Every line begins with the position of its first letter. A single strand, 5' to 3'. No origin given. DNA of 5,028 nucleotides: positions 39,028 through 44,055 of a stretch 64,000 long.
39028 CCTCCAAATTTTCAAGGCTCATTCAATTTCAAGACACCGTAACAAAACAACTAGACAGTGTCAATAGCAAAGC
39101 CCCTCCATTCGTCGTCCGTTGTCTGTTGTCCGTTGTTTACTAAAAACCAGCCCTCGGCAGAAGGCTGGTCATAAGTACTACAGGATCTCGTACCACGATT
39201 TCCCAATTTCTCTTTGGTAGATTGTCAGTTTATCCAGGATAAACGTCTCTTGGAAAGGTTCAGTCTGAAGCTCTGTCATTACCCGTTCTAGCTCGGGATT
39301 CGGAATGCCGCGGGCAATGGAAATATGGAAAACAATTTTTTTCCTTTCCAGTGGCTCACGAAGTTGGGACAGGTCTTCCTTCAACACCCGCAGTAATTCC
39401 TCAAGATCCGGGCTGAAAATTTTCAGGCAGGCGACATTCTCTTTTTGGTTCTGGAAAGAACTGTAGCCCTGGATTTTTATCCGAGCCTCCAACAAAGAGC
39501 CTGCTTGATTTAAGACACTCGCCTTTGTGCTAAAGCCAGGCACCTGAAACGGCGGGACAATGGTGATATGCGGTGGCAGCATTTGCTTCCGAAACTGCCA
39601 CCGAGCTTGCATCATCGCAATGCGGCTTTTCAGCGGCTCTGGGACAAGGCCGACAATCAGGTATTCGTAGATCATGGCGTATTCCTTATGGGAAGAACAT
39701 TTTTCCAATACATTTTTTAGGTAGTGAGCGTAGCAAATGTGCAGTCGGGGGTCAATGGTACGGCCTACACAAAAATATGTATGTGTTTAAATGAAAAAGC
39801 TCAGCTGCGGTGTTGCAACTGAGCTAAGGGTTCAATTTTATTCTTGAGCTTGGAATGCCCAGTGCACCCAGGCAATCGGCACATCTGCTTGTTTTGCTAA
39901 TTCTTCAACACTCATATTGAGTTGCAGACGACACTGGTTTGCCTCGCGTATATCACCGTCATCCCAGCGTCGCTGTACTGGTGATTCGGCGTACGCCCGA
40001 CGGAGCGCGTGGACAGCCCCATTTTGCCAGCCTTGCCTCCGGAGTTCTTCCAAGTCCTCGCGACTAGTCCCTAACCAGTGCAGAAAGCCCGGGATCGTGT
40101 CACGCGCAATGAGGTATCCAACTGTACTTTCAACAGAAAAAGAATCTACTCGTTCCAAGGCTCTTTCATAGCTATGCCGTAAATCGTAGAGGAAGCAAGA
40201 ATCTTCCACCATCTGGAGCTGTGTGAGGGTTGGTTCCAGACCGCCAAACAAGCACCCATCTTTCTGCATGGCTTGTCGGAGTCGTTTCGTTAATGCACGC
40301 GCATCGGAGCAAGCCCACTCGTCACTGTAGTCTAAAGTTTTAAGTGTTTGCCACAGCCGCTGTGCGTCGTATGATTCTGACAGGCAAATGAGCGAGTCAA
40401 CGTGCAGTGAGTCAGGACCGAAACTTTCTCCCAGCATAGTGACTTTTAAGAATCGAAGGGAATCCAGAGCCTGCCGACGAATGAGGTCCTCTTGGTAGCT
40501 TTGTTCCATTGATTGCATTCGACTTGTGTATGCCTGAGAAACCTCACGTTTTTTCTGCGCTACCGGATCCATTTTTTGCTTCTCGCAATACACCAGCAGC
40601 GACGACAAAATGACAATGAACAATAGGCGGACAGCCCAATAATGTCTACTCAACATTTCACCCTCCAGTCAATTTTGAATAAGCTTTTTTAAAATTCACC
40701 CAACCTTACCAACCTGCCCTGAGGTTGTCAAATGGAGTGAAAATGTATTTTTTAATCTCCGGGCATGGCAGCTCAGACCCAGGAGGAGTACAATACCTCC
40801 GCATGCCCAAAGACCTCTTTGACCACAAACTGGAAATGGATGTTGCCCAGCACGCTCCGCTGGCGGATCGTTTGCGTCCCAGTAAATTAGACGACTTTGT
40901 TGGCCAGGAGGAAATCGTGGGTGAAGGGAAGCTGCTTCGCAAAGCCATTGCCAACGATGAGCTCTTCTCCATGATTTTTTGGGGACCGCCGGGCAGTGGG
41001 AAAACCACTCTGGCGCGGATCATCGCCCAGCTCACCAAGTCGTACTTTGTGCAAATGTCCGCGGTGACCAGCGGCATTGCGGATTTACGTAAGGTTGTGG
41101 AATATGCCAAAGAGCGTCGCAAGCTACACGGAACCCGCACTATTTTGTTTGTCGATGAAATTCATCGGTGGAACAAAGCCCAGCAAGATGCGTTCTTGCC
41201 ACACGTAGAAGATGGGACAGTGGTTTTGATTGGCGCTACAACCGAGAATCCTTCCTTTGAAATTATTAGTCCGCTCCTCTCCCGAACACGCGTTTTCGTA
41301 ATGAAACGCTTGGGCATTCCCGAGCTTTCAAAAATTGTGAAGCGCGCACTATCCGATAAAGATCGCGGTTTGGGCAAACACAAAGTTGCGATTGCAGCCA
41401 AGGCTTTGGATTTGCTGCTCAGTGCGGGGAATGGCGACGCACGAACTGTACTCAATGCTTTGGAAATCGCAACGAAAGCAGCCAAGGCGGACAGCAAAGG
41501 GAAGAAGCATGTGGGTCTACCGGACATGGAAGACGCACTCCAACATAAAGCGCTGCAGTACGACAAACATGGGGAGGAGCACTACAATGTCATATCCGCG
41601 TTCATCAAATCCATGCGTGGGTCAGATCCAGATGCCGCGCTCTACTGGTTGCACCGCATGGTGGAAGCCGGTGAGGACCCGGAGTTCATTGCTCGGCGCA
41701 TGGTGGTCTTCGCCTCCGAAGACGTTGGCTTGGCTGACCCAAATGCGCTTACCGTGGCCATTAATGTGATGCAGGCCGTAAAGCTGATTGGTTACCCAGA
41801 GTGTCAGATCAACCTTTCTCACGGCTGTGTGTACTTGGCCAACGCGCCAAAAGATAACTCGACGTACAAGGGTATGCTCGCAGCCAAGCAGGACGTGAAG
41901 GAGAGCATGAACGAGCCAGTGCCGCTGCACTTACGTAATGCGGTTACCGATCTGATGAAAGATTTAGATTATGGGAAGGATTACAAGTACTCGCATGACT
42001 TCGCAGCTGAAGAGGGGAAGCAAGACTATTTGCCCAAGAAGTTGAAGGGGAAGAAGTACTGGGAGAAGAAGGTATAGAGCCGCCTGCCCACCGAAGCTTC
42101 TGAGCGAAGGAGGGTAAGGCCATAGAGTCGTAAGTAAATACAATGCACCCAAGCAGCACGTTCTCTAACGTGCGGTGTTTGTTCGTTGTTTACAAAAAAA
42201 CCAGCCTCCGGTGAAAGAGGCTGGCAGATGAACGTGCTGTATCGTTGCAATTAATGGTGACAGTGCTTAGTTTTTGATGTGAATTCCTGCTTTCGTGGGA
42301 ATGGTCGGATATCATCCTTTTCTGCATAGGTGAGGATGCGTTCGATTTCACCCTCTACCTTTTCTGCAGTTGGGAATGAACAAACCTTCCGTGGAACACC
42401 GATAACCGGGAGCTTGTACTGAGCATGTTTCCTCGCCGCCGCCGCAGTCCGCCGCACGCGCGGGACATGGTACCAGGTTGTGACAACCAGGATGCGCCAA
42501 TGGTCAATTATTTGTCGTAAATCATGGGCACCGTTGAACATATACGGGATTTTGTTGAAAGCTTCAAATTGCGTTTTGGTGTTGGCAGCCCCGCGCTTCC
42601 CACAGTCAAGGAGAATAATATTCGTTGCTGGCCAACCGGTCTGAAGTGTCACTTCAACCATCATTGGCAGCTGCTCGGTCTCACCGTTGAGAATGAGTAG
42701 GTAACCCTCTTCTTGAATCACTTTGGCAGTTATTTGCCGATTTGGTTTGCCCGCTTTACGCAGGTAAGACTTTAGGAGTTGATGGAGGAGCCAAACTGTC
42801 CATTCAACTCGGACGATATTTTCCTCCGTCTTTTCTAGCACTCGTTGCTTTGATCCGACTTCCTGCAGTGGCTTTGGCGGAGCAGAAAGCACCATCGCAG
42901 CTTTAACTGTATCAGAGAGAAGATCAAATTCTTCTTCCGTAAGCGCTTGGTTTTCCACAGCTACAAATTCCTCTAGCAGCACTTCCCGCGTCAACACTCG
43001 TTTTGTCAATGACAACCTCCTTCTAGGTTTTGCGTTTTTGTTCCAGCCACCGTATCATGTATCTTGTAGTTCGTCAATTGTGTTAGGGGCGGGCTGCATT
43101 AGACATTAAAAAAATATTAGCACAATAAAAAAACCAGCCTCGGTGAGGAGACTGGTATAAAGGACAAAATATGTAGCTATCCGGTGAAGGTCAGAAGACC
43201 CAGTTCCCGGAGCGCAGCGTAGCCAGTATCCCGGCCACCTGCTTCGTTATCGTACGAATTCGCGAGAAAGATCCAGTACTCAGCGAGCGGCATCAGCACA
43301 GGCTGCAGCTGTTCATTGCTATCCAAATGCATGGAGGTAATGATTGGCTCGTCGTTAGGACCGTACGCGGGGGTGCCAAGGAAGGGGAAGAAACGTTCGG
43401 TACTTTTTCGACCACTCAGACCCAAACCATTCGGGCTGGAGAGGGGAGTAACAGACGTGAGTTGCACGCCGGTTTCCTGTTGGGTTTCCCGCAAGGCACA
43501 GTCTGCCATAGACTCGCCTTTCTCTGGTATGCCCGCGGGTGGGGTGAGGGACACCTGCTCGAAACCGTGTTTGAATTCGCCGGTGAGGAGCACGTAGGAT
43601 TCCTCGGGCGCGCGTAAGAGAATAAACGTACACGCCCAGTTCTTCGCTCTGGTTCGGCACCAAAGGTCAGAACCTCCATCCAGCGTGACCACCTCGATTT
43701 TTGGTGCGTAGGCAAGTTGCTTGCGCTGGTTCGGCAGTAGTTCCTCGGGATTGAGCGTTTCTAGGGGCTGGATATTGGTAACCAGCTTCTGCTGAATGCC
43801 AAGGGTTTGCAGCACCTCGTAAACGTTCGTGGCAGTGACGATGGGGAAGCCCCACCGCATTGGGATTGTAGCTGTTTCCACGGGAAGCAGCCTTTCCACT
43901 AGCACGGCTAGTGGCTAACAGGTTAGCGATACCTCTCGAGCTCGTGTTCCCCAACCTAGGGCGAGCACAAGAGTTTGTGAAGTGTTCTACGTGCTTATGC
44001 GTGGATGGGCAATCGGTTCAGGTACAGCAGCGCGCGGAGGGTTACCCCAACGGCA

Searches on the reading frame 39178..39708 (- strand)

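Call 68: search_protein_families(library=pfam, proteins=[window:39178-39708:-], max_evalue=0.001)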
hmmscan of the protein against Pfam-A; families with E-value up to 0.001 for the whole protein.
window:39178-39708:- (176 aa): 2 families
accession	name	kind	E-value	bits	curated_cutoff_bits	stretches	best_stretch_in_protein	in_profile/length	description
PF13563.12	2_5_RNA_ligase2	-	6e-14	52.8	27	1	43-167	23-149/152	2'-5' RNA ligase superfamily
PF02834.22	LigT_PEase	-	2.8e-06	27.8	23.3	0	29-89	21-81/87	LigT like Phosphoesterase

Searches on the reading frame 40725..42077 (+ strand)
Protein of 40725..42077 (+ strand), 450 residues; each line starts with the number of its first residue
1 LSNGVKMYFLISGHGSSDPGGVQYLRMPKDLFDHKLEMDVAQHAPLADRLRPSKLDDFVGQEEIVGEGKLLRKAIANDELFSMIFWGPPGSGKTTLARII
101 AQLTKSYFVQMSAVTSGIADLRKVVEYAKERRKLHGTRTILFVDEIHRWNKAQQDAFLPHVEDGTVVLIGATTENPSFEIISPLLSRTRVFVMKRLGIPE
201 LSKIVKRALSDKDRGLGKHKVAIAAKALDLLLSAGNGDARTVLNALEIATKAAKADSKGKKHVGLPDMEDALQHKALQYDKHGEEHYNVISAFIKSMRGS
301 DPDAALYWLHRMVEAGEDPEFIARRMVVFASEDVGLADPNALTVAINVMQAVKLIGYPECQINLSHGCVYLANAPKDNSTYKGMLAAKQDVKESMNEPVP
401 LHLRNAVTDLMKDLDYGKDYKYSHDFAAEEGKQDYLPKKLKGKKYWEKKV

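Call 68: search_protein_families(library=pfam, proteins=[window:40725-42077:+], max_evalue=0.001)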
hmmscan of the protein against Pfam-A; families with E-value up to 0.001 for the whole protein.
window:40725-42077:+ (450 aa): 13 families
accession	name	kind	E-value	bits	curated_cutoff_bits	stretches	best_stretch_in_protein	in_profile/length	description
PF12002.13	MgsA_C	-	3.9e-63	212.7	27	1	299-448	1-150/167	MgsA AAA+ ATPase C terminal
PF16193.11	AAA_assoc_2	-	2.4e-26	92.2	34.3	1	218-298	2-81/81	AAA C-terminal domain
PF00004.35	AAA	-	9.5e-17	62.1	21.2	1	83-191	1-126/131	ATPase family associated with various cellular activities (AAA)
PF05496.18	RuvB_N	-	4.7e-16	59.4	27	1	50-172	1-120/159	Holliday junction DNA helicase RuvB P-loop domain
PF07728.20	AAA_5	-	1.1e-06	29.2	22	1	83-171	2-100/139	AAA domain (dynein-related subfamily)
PF01078.27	Mg_chelatase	-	5.6e-05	23.1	20.3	0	75-110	17-56/207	Magnesium chelatase, subunit ChlI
PF13604.12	AAA_30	-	0.0001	22.6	27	0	74-178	12-131/191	AAA domain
PF13173.12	AAA_14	-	0.00033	21.1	27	1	84-194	6-121/129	AAA domain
PF00158.32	Sigma54_activat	-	0.0005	20.2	20.2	0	138-175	94-131/168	Sigma-54 interaction domain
PF13238.12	AAA_18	-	0.00066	20.6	29.4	0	86-168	4-76/128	AAA domain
PF13401.12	AAA_22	-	0.00066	20.4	27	0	83-155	8-84/130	AAA domain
PF07724.20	AAA_2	-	0.00072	20.1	27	0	79-166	2-104/166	AAA domain (Cdc48 subfamily)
PF20720.3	nSTAND3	-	0.00088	19.4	27.2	0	84-128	21-64/155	Novel STAND NTPase 3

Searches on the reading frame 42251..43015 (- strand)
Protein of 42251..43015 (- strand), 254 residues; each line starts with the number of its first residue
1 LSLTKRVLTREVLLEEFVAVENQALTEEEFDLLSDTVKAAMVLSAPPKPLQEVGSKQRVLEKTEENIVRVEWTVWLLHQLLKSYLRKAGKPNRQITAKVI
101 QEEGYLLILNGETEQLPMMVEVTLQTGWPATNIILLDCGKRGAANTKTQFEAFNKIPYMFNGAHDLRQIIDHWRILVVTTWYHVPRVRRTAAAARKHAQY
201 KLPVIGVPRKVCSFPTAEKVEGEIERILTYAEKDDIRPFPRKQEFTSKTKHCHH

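Call 68: search_protein_families(library=pfam, proteins=[window:42251-43015:-], max_evalue=0.001)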
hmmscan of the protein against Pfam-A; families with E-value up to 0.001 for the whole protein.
window:42251-43015:- (254 aa): 1 family
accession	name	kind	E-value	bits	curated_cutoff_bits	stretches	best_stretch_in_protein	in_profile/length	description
PF02698.23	DUF218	-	1.5e-05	25.4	27.6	1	97-209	20-109/133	DUF218 domain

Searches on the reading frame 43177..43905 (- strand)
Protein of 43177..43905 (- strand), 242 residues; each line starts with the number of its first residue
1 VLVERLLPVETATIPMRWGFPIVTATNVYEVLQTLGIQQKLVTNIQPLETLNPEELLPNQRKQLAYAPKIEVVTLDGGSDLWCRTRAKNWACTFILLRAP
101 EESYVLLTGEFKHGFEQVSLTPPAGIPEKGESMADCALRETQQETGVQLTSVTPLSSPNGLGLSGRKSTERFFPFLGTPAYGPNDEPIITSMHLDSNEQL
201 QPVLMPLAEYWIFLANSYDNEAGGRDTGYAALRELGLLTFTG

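Call 68: search_protein_families(library=pfam, proteins=[window:43177-43905:-], max_evalue=0.001)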
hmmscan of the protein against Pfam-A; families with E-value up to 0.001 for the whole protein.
window:43177-43905:- (242 aa): 1 family
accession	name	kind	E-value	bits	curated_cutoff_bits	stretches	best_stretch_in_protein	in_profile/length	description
PF00293.34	NUDIX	-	6.5e-10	39.6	21.1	1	94-179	7-93/134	NUDIX domain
